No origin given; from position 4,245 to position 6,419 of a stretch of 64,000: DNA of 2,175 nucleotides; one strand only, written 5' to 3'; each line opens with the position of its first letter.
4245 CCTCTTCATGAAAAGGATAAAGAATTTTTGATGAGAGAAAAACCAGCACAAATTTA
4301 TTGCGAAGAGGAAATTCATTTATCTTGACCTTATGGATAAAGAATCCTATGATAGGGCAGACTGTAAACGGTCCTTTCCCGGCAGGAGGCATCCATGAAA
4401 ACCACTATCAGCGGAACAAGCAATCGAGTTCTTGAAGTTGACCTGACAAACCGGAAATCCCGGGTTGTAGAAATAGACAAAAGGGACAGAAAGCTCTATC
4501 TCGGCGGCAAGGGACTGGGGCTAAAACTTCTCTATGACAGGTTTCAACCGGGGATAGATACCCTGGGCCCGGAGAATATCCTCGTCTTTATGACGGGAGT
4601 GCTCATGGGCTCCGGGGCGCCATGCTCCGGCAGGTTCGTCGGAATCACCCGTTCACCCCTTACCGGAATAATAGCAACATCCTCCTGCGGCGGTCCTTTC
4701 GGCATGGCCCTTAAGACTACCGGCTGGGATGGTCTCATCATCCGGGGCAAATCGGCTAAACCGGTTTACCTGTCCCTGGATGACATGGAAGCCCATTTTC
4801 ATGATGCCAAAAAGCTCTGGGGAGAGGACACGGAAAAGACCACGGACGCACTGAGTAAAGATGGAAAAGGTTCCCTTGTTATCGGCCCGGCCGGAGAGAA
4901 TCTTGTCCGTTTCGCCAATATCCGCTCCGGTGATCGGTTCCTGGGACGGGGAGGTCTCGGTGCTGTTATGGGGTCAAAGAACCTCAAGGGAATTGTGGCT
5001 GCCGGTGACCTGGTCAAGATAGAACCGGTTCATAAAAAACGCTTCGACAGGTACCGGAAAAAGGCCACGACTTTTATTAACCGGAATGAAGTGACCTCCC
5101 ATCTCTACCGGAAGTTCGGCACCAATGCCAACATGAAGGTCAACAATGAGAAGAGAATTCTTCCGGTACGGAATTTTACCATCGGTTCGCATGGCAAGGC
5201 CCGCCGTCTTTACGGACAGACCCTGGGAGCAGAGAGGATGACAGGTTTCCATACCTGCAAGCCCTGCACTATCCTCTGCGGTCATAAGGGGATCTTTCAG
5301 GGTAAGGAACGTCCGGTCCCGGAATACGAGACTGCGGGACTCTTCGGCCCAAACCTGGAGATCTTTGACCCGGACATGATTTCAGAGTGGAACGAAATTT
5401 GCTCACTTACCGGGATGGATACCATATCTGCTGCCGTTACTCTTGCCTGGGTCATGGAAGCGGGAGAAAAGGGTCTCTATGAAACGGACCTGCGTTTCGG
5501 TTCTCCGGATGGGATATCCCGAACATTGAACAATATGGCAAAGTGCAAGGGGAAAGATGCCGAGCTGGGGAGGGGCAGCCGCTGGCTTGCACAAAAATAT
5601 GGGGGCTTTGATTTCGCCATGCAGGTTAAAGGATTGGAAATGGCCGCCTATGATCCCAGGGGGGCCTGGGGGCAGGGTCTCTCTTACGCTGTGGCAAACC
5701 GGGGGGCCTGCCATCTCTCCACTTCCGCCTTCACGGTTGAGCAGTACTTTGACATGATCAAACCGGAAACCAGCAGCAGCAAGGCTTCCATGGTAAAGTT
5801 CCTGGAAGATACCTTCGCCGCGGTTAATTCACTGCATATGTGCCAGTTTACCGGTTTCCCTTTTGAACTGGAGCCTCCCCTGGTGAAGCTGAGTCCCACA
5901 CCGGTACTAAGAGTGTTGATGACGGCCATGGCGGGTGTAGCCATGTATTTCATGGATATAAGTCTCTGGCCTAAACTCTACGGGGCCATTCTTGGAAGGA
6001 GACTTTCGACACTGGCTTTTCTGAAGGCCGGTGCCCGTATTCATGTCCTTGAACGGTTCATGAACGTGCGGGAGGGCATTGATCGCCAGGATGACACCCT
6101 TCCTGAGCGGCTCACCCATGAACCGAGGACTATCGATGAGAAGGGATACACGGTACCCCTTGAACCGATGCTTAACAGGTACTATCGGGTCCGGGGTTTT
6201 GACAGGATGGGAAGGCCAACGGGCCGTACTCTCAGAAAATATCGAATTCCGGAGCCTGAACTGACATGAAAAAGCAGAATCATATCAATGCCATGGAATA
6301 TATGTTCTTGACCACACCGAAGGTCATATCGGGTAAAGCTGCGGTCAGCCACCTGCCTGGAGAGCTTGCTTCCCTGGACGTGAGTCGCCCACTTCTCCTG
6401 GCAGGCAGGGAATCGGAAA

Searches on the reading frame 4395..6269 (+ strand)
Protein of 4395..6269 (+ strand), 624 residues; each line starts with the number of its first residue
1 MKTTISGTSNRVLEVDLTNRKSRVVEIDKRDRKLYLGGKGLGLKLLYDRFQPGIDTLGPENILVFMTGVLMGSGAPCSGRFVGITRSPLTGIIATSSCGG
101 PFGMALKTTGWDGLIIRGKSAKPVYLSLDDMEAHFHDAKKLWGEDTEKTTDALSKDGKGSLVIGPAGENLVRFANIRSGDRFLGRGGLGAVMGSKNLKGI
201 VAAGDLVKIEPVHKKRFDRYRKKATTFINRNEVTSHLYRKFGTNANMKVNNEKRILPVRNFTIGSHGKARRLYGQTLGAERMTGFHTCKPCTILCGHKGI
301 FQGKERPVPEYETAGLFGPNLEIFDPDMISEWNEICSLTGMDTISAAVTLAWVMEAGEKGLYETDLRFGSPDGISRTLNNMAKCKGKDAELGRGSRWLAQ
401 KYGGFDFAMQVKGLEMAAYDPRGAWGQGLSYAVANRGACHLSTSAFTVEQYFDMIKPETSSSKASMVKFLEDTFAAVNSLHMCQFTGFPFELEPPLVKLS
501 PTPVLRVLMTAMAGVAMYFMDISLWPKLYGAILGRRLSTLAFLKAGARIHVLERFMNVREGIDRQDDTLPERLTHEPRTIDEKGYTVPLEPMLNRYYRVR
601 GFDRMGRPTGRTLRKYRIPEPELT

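Call 43: search_protein_families(library=pfam, proteins=[window:4395-6269:+], max_evalue=0.00001)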
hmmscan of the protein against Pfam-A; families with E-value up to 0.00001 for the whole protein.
window:4395-6269:+ (624 aa): 2 families
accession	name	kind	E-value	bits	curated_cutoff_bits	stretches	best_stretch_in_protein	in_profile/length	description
PF01314.23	AFOR_C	-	5.8e-102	342.1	27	1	221-616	3-383/385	Aldehyde ferredoxin oxidoreductase, domains 2 & 3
PF02730.20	AFOR_N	-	4.1e-72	242.5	29.8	1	11-204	2-198/199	Aldehyde ferredoxin oxidoreductase, N-terminal domain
